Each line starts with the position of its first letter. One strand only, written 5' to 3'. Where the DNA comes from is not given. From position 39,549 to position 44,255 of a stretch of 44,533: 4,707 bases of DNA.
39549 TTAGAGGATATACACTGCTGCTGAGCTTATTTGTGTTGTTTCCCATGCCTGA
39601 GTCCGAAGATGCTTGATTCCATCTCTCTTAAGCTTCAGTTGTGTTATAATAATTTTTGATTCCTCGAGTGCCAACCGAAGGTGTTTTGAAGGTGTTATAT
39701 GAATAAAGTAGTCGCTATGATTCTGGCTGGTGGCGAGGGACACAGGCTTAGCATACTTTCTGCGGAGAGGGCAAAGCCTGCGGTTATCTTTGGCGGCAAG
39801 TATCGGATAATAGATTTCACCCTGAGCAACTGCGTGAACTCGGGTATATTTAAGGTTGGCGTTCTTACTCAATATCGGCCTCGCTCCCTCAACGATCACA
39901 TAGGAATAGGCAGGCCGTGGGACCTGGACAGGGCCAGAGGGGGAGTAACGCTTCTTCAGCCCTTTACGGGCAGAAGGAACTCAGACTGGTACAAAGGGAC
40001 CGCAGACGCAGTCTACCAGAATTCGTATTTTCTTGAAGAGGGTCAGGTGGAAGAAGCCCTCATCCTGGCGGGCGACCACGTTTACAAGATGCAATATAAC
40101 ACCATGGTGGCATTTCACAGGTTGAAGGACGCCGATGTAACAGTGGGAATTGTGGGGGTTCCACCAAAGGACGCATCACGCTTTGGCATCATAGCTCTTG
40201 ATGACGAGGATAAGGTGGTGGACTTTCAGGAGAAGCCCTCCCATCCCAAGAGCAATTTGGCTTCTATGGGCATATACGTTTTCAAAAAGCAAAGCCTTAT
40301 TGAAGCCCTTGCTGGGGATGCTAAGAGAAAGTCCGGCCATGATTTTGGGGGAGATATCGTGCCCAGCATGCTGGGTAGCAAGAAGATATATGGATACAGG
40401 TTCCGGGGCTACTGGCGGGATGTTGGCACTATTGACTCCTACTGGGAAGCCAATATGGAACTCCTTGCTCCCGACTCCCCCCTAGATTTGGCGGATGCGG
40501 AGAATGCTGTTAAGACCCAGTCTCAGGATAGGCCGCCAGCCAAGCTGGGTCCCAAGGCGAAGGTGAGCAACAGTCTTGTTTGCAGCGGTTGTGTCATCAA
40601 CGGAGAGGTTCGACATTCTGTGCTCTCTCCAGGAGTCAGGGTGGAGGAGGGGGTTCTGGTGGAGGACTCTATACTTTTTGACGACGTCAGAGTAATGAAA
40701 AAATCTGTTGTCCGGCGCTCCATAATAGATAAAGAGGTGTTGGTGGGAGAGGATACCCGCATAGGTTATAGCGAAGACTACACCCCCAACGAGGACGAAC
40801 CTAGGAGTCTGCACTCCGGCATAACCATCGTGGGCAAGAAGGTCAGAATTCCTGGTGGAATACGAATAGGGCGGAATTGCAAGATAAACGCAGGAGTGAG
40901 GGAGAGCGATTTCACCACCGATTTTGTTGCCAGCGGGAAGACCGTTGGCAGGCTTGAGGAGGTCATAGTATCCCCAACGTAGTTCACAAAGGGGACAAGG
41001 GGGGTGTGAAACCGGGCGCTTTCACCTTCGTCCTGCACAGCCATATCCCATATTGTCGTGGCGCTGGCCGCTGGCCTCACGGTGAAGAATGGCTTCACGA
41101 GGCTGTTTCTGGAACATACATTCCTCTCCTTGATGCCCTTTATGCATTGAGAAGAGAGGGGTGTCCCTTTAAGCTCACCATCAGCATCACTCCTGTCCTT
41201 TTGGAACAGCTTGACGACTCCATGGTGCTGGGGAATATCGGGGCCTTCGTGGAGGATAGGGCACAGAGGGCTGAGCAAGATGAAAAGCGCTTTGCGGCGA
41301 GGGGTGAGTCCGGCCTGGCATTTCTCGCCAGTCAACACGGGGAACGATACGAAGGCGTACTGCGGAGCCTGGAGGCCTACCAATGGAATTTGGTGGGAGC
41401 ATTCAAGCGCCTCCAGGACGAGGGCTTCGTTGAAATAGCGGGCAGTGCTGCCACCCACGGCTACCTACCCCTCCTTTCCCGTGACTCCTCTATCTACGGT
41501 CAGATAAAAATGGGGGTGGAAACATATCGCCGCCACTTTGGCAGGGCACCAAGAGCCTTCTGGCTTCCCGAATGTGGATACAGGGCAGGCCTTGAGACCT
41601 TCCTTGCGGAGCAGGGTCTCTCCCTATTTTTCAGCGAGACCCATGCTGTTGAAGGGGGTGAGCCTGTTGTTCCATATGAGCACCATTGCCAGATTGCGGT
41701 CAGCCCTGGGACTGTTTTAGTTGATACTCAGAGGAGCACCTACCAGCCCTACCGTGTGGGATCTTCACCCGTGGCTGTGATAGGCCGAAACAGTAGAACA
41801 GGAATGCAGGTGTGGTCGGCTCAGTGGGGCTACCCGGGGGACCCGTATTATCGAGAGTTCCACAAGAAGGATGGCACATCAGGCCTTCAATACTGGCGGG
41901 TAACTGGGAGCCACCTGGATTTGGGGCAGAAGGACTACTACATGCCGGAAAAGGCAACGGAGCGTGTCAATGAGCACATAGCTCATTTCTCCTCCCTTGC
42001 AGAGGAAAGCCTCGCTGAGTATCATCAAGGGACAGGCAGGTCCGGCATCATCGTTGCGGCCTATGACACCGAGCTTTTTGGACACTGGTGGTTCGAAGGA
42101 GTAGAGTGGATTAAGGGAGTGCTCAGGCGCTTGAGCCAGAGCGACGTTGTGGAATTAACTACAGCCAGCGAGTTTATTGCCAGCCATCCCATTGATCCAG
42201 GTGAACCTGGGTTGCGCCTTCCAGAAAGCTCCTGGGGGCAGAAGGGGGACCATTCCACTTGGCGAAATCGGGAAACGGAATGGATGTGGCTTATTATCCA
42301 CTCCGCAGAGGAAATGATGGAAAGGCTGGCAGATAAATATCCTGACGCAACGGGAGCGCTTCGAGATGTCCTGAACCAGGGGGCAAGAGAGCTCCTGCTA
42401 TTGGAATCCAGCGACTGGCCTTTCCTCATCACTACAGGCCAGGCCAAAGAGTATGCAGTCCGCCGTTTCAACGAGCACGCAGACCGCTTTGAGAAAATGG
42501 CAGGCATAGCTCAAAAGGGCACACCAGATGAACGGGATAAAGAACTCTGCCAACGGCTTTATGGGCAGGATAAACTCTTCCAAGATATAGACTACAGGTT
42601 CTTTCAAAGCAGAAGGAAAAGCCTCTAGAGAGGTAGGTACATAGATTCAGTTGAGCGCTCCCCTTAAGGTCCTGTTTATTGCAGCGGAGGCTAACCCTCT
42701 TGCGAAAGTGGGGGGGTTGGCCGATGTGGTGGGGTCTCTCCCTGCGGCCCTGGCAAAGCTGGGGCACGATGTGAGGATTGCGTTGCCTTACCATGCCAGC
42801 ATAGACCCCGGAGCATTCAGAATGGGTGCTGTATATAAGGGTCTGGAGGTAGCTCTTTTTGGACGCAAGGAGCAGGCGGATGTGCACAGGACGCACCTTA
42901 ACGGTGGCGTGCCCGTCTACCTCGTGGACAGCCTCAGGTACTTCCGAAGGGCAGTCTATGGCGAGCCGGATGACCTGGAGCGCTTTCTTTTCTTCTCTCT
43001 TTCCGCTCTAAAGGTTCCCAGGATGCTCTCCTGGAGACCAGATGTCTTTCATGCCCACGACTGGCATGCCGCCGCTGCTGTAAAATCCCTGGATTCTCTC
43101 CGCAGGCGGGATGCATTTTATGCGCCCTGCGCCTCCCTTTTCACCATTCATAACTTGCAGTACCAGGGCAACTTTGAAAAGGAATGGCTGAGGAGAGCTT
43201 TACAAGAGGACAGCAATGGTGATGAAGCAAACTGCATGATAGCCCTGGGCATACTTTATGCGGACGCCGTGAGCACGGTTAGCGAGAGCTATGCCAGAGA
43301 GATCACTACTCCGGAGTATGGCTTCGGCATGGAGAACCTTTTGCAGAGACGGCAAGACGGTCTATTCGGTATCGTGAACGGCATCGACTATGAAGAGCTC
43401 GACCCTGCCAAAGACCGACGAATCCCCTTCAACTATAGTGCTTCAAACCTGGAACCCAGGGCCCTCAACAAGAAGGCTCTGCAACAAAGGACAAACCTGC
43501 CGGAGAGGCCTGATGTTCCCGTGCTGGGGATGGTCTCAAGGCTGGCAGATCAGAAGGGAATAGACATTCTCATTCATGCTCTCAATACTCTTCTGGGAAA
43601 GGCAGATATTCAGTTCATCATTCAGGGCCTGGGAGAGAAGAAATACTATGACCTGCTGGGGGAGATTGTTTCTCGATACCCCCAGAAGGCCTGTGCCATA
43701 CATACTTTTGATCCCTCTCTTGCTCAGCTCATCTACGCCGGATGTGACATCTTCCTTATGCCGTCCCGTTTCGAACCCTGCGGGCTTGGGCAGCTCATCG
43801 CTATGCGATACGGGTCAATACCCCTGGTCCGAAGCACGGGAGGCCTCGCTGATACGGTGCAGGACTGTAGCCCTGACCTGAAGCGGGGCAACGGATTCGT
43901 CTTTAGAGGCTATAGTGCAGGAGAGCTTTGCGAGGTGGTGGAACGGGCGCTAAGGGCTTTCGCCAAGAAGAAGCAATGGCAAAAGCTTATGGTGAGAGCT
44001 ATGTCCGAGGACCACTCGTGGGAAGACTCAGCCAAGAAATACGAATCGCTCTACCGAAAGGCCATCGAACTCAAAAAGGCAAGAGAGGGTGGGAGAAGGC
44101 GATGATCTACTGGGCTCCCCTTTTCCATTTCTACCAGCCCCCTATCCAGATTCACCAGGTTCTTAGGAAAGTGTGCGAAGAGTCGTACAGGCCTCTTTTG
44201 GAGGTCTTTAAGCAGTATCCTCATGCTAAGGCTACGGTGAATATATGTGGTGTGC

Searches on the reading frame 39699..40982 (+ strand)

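Call 18: search_protein_families(library=pfam, proteins=[window:39699-40982:+], max_evalue=0.01)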
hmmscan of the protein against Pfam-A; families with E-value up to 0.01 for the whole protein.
window:39699-40982:+ (427 aa): 6 families
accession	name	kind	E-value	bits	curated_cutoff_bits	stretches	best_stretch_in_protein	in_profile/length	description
PF00483.29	NTP_transferase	-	5.1e-65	219.9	21.2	1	6-256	2-243/245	Nucleotidyl transferase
PF24894.1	Hexapep_GlmU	-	1.1e-20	74.1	23.3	1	285-378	12-104/104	GlmU-like, C-terminal hexapeptide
PF25247.1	LbH_GLGC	-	8.9e-12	45.5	27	2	331-387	75-133/135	GLGC left-handed parallel beta-helix domain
PF25084.1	LbH_EIF2B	-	2.5e-10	40.7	54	1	294-355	24-87/105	EIF2B subunit epsilon LbH domain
PF00132.30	Hexapep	-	1.9e-05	24.6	27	1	376-400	8-32/36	Bacterial transferase hexapeptide (six repeats)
PF25087.1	GMPPB_C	-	0.0036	17.4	39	0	297-355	16-71/110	GMPPB C-terminal domain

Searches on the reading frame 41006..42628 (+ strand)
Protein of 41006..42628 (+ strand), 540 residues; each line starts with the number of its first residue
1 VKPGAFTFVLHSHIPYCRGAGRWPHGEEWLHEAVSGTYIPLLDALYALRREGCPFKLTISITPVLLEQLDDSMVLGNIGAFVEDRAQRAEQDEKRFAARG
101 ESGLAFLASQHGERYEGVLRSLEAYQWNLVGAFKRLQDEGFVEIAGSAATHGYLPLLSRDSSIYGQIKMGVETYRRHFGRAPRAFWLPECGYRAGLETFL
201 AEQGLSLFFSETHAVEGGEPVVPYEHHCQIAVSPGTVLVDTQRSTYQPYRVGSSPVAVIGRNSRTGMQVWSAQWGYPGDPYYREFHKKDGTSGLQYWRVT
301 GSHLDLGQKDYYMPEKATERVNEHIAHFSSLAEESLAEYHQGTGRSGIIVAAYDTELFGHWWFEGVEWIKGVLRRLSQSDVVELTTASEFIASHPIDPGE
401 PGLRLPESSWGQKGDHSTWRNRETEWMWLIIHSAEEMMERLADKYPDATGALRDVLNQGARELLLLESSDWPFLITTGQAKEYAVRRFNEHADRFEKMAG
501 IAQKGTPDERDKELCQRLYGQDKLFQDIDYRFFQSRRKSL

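Call 18: search_protein_families(library=pfam, proteins=[window:41006-42628:+], max_evalue=0.01)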
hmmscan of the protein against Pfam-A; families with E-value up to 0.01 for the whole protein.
window:41006-42628:+ (540 aa): 2 families
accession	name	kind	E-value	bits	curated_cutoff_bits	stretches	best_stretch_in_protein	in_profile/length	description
PF03065.20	Glyco_hydro_57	-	1e-34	120.6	21.2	1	7-394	1-282/291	Glycosyl hydrolase family 57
PF09210.16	BE_C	-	1e-32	113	25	1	431-533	2-101/101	1,4-alpha-glucan branching enzyme, C-terminal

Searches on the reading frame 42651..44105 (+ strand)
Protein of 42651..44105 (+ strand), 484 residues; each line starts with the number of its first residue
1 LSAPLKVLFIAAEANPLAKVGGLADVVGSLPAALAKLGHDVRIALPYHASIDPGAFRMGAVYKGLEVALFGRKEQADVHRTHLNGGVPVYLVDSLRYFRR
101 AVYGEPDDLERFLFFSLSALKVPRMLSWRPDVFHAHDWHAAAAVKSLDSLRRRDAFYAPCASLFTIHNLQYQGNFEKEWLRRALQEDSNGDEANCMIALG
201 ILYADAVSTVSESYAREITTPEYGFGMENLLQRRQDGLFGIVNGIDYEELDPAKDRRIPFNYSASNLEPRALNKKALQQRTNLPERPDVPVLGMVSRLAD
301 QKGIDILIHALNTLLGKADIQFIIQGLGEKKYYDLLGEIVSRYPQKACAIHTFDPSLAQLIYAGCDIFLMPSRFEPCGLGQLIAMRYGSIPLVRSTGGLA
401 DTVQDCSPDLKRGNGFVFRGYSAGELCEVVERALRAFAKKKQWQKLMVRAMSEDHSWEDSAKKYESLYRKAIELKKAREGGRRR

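Call 18: search_protein_families(library=pfam, proteins=[window:42651-44105:+], max_evalue=0.01)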
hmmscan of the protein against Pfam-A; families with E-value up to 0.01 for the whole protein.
window:42651-44105:+ (484 aa): 6 families
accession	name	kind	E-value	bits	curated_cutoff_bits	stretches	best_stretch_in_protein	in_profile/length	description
PF08323.17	Glyco_transf_5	-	2.1e-67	227.8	22.7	1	6-232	1-238/239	Starch synthase catalytic domain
PF00534.26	Glycos_transf_1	-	2.1e-15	57.1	26.4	1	280-442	6-164/172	Glycosyl transferases group 1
PF13692.12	Glyco_trans_1_4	-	9.3e-12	45.8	27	1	290-434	2-140/142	Glycosyl transferases group 1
PF13579.12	Glyco_trans_4_4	-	3.9e-11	44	29.7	1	21-219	1-143/158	Glycosyl transferase 4-like domain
PF20706.3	GT4-conflict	-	3e-08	33.5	26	1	278-463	187-384/385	Family 4 Glycosyltransferase in conflict systems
PF13439.12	Glyco_transf_4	-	4e-07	30.6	28.5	1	20-219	1-149/170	Glycosyltransferase Family 4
